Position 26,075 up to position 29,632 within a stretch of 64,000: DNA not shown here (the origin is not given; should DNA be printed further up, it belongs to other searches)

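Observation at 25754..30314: Two leaderless orphan proteins (179 aa and about 1350 aa) translationally coupled to the minor pilins at the PilY1 position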

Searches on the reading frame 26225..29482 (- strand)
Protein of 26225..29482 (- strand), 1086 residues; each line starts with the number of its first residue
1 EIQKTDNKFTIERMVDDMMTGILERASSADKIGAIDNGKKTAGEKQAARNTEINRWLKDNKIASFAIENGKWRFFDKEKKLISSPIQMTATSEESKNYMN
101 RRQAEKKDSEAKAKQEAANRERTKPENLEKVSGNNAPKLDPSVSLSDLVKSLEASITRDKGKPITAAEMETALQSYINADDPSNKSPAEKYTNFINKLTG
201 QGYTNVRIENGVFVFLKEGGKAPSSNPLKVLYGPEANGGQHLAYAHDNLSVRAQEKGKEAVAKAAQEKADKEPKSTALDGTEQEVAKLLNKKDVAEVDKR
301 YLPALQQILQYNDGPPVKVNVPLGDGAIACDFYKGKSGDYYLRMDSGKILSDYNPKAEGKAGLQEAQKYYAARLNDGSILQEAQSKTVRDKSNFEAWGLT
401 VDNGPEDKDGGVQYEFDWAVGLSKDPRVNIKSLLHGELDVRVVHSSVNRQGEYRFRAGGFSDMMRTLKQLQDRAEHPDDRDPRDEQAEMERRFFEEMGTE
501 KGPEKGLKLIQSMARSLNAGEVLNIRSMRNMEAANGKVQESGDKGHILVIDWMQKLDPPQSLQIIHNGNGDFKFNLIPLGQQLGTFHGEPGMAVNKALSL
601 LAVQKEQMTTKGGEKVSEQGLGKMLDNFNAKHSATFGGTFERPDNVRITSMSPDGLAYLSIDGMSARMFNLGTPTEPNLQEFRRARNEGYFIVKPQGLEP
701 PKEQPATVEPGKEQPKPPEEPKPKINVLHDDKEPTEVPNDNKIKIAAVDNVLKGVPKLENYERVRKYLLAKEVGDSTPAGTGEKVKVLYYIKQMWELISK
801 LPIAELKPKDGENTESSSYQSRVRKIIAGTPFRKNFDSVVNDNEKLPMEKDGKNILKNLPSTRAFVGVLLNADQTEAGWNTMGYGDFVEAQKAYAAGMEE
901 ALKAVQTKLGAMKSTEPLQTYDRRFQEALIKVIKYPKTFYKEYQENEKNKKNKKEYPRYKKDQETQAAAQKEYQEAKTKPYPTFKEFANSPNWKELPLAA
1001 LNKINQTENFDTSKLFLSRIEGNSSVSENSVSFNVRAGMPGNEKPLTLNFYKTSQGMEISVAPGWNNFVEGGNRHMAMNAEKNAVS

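Call 53: search_protein_representatives(alignment_id=A5)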
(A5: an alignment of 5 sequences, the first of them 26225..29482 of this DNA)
Query: 5 sequences, 1096 profile positions. Proteins with E-value up to 0.001 (for the whole library): 27; up to 1e-10: 21; up to 1e-30: 16. The best 27 are listed.
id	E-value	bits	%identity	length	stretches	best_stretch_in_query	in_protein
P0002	0.0e+00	1818.7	-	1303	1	1-1096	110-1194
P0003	0.0e+00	1691.5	-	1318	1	2-1096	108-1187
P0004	0.0e+00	1591.3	-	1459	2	1-969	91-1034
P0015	0.0e+00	1122.8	-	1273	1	3-1096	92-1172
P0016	1.5e-285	966.5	-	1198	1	4-1079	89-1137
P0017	1.8e-248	843.7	-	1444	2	3-956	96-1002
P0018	2.2e-235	800.4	-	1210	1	4-1082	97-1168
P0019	3.7e-233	793.0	-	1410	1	8-1094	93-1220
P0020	3.3e-220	750.2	-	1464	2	3-971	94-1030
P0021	8.0e-212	722.4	-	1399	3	120-987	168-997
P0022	2.1e-203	694.5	-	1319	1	44-1089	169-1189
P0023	2.3e-157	542.0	-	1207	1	3-1079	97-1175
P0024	7.8e-143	493.9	-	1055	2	262-1096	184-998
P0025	1.8e-133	462.9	-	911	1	4-722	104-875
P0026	9.0e-61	222.2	-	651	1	283-620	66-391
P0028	1.5e-30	122.2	-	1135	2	15-517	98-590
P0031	4.9e-20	87.3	-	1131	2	50-599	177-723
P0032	9.8e-16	73.1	-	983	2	72-237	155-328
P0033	1.9e-07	45.7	-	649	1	312-510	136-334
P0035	1.8e-06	42.4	-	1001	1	315-510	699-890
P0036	1.8e-05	39.1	-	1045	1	283-506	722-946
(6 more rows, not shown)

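Call 56: predict_structure(alignment_id=A5)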
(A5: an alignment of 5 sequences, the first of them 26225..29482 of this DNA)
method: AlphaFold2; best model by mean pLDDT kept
length: 1086 residues; sequences in the alignment: 5
mean_pLDDT: 65.5   pTM: 0.30
mean pLDDT of the five models: 65.5, 63.2, 59.1, 58.3, 53.8
residues with pLDDT >= 90: 53; 70-90: 461; 50-70: 296; < 50: 276
segments of 3 or more residues with pLDDT < 50: 1-9, 84-102, 232-239, 266-279, 478-544, 554-558, 610-612, 696-738, 774-776, 842-844, 848-853, 874-885, 934-983, 1019-1026, 1064-1073
pLDDT, mean of each block of 10 residues (from residue 1): 39 63 68 74 77 80 64 72 47 40 58 73 84 85 89 77 82 89 84 90 88 81 75 47 85 72 50 39 75 72 85 85 69 88 80 85 89 86 84 80 83 83 75 83 74 76 80 61 40 42 43 39 43 33 51 49 67 66 68 65 61 65 82 65 75 75 65 73 77 55 26 29 26 35 78 81 79 53 73 85 82 87 85 73 49 56 68 47 49 63 64 55 68 45 41 41 43 39 50 61 70 57 48 62 65 68 46 61 66
secondary structure, 60 per line:
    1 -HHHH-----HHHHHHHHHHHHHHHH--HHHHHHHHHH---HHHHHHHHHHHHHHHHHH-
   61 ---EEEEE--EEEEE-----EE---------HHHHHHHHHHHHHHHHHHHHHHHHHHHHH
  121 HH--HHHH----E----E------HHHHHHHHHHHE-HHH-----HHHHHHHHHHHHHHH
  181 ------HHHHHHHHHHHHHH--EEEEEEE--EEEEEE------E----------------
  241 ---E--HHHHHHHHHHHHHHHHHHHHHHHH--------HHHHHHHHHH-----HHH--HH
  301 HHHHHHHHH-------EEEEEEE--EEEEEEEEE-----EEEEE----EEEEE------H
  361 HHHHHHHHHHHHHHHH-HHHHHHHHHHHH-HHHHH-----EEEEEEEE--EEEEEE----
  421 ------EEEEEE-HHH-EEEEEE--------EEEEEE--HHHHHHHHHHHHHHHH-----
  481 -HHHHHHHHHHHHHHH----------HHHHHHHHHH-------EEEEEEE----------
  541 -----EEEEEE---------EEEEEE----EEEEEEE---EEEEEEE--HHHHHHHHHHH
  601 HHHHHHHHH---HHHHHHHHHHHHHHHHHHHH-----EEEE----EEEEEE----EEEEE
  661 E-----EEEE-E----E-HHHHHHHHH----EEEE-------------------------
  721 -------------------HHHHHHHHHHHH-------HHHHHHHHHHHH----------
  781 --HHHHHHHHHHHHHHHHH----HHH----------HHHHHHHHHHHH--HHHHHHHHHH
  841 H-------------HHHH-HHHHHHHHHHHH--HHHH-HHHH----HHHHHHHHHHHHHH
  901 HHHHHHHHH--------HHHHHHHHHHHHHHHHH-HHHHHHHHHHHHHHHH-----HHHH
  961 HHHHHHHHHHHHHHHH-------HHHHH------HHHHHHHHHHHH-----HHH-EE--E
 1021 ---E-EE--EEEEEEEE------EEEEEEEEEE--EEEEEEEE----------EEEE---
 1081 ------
elements in order (helices of 4 or more, strands of 3 or more residues): H2-5 H11-26 H29-38 H42-59 E64-68 E71-75 H92-122 H125-128 H145-155 H166-180 H187-200 E203-209 E212-217 H247-270 H279-288 H299-309 E317-323 E326-334 E340-344 E349-353 H360-376 H378-389 H391-395 E401-408 E411-416 E427-432 E438-443 E452-457 H460-475 H482-496 H507-516 E524-530 E546-551 E561-566 E571-577 E581-587 H590-609 H613-632 E638-641 E646-651 E656-661 E667-670 H679-687 E692-695 H740-751 H759-770 H783-799 H817-828 H831-841 H855-858 H860-871 H874-877 H879-882 H887-909 H918-934 H936-951 H957-976 H984-988 H995-1006 E1030-1037 E1044-1053 E1056-1063 E1074-1077

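Call 58: search_protein_families(library=pfam, proteins=[P0028, P0031, P0032, P0033, P0035, P0036, P0026], max_evalue=0.01)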
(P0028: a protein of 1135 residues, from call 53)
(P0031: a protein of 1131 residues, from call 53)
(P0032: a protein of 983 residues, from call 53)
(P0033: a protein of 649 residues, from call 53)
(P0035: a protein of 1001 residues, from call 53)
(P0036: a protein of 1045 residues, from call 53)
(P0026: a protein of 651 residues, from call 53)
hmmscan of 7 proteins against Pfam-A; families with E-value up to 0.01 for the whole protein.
P0028 (1135 aa): 0 families

P0031 (1131 aa): 0 families

P0032 (983 aa): 0 families

P0033 (649 aa): 0 families

P0035 (1001 aa): 0 families

P0036 (1045 aa): 0 families

P0026 (651 aa): 0 families

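Call 59: find_encoding_contigs(protein=P0028, flank=10000, max_places=2)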
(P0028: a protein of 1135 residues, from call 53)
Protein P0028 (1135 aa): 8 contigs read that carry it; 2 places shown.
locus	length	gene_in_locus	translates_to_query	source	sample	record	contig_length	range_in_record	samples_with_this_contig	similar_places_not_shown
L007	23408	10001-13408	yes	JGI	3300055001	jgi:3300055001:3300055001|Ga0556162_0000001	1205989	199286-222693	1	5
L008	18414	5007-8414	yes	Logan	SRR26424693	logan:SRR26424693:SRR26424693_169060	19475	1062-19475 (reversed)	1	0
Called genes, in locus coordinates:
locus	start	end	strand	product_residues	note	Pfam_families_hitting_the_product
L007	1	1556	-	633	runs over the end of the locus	PF06480:FtsH_ext, PF00004:AAA, PF07728:AAA_5 (weak), PF17862:AAA_lid_3, PF01434:Peptidase_M41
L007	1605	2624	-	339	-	PF01171:ATP_bind_3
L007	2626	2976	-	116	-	PF12647:RNHCP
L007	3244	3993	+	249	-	-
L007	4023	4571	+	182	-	PF04350:PilO (weak)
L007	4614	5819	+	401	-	PF00482:T2SSF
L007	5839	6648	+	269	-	PF07963:N_methyl (weak)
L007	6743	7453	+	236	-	PF07963:N_methyl (weak)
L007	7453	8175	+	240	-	PF07963:N_methyl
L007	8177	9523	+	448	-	-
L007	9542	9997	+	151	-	-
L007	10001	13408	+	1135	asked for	-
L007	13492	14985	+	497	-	PF00133:tRNA-synt_1, PF01406:tRNA-synt_1e (faint), PF09334:tRNA-synt_1g, PF00133:tRNA-synt_1, PF19303:Anticodon_3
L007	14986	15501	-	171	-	PF18895:T4SS_pilin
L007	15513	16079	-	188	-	PF18895:T4SS_pilin (weak)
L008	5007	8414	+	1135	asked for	-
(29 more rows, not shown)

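Call 60: find_encoding_contigs(protein=P0035, flank=10000, max_places=2)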
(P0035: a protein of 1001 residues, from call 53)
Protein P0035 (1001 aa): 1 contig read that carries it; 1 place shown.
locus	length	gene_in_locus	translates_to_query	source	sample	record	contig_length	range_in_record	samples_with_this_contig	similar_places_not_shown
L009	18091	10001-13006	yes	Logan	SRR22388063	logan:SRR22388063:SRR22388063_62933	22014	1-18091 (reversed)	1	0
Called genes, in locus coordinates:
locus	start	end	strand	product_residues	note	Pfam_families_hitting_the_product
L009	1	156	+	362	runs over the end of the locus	PF03462:PCRF, PF00472:RF-1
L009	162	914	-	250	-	-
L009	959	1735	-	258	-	-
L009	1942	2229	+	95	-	PF02604:PhdYeFM_antitox (weak)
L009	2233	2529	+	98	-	PF05016:ParE_toxin (weak)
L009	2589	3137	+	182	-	PF01327:Pep_deformylase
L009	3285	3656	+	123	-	-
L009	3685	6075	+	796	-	-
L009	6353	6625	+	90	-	-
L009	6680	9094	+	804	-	-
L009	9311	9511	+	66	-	-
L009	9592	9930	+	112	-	PF02452:PemK_toxin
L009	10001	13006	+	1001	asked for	-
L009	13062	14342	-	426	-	PF02388:FemAB, PF13480:Acetyltransf_6 (weak)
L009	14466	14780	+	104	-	-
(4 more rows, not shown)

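Call 61: find_encoding_contigs(protein=P0036, flank=10000, max_places=2)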
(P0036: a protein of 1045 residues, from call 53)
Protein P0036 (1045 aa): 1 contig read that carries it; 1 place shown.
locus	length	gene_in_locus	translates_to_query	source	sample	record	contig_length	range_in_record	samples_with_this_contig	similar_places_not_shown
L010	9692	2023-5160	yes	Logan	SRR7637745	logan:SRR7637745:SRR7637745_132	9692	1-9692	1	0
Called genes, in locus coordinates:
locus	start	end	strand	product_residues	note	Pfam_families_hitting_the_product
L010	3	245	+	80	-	?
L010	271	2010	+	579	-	-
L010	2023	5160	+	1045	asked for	-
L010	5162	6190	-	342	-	PF02388:FemAB, PF13480:Acetyltransf_6, PF02388:FemAB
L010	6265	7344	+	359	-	-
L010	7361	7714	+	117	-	-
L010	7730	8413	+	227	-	-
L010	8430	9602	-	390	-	PF00091:Tubulin, PF12327:FtsZ_C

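Call 62: find_encoding_contigs(protein=P0033, flank=10000, max_places=2)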
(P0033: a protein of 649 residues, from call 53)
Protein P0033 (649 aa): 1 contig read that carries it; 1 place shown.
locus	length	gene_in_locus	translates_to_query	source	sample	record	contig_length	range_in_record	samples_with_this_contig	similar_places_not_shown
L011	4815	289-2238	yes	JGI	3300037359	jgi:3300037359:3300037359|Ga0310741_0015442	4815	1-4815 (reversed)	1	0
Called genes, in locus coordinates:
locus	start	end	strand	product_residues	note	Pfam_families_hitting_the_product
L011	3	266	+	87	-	?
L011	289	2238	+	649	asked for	-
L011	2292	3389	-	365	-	PF02388:FemAB, PF13480:Acetyltransf_6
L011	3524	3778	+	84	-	-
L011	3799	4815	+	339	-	?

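Call 63: fold_search(model_id=the predicted structure, library=pdb)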
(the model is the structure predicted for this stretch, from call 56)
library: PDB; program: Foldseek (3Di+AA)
matches with E <= 10: 317; with E <= 0.001: 0
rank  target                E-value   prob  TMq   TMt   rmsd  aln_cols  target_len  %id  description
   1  4dvz                  1.1e-01  0.07  0.07  0.10  28.3       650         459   10  Crystal structure of the Helicobacter pylori CagA oncoprotein (released 2012-07-25)
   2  6y2r_A                1.7e-01  0.12  0.06  0.12  16.5       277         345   13  Escherichia coli R255A RnlA endoribonuclease (single alanine mutant of RnlA) (released 2021-05-12)
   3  8orr                  1.8e-01  0.08  0.06  0.11  17.8       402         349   10  Outer membrane protein assembly factor BamB from Klebsiella pneumoniae (released 2024-04-24)
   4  6y2r_B                2.1e-01  0.15  0.06  0.13  16.0       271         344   10  Escherichia coli R255A RnlA endoribonuclease (single alanine mutant of RnlA) (released 2021-05-12)
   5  7tdz_A                2.1e-01  0.07  0.10  0.09  25.0       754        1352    9  Cryo-EM model of protomer of the cytoplasmic ring of the nuclear pore complex from Xenopus laevis (released 2022-06-22)
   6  8chv_B                2.3e-01  0.12  0.04  0.22  17.8       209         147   10  Crystal structure of human PURA (fragment Glu57-Glu212, PUR repeat I and II) R140P mutant (released 2024-02-21)
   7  2yh3                  2.4e-01  0.06  0.06  0.11  17.9       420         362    8  The structure of BamB from E. coli (released 2011-05-25)
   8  6y2p_A                2.5e-01  0.13  0.06  0.13  19.1       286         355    9  Escherichia coli RnlA-RnlB Toxin-Antitoxin System. (released 2021-04-14)
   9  3q54                  2.5e-01  0.09  0.06  0.11  18.8       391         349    8  Crystal structure of Escherichia coli BamB (released 2012-05-09)
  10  6x04_C                6.2e-01  0.03  0.04  0.09  19.0       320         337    8  Nup133 (aa55-481) from S. cerevisiae bound by VHH-SAN5 (released 2020-12-09)
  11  7mq8_LH               6.5e-01  0.03  0.05  0.06  19.0       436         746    7  Cryo-EM structure of the human SSU processome, state pre-A1 (released 2021-09-22)
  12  3p1l                  6.8e-01  0.04  0.06  0.11  17.9       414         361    7  Crystal structure of Escherichia coli BamB, a lipoprotein component of the beta-barrel assembly machinery complex, nativ (released 2010-12-22)
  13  7wb4_e                6.8e-01  0.04  0.10  0.09  22.1       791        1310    9  Cryo-EM structure of the NR subunit from X. laevis NPC (released 2022-03-02)
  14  8ceo_l                7.1e-01  0.08  0.09  0.15  44.3       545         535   10  Yeast RNA polymerase II transcription pre-initiation complex with core Mediator and the +1 nucleosome (released 2023-03-08)
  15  8pz2_B                7.5e-01  0.05  0.06  0.12  18.6       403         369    8  Wait Complex: Lateral open BAM bound Extended SurA (released 2024-09-25)
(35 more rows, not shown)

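Call 69: find_encoding_contigs(protein=P0031, flank=10000, max_places=1)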
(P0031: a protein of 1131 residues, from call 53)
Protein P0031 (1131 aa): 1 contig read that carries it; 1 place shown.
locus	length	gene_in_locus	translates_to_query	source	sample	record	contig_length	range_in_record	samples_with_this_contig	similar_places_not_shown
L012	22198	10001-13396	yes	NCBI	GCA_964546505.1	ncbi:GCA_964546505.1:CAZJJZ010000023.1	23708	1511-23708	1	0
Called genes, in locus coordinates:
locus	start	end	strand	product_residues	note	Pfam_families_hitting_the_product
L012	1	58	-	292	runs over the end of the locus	PF00483:NTP_transferase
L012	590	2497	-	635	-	-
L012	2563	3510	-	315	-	PF01171:ATP_bind_3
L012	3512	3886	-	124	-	PF12647:RNHCP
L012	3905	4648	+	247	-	-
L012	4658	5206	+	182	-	PF04350:PilO (weak)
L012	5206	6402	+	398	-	PF00482:T2SSF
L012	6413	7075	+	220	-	PF07963:N_methyl (faint)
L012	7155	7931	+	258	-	-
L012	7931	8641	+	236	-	PF07963:N_methyl (weak)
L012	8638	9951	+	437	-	-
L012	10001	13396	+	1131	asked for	-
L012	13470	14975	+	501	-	PF00133:tRNA-synt_1, PF01406:tRNA-synt_1e (weak), PF09334:tRNA-synt_1g, PF00133:tRNA-synt_1, PF01406:tRNA-synt_1e (weak), PF19303:Anticodon_3, PF08264:Anticodon_1 (weak)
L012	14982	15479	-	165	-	PF18895:T4SS_pilin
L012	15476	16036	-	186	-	PF18895:T4SS_pilin (weak)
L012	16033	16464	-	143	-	PF18895:T4SS_pilin (weak)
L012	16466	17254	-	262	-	PF18895:T4SS_pilin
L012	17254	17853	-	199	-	PF18895:T4SS_pilin (weak)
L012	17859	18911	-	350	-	PF00437:T2SSE, PF01935:DUF87 (faint)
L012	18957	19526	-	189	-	-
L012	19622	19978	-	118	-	PF06947:DUF1290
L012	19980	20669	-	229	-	PF03799:FtsQ_DivIB_C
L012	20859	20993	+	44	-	-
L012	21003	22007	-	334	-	PF13194:DUF4010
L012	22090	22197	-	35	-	?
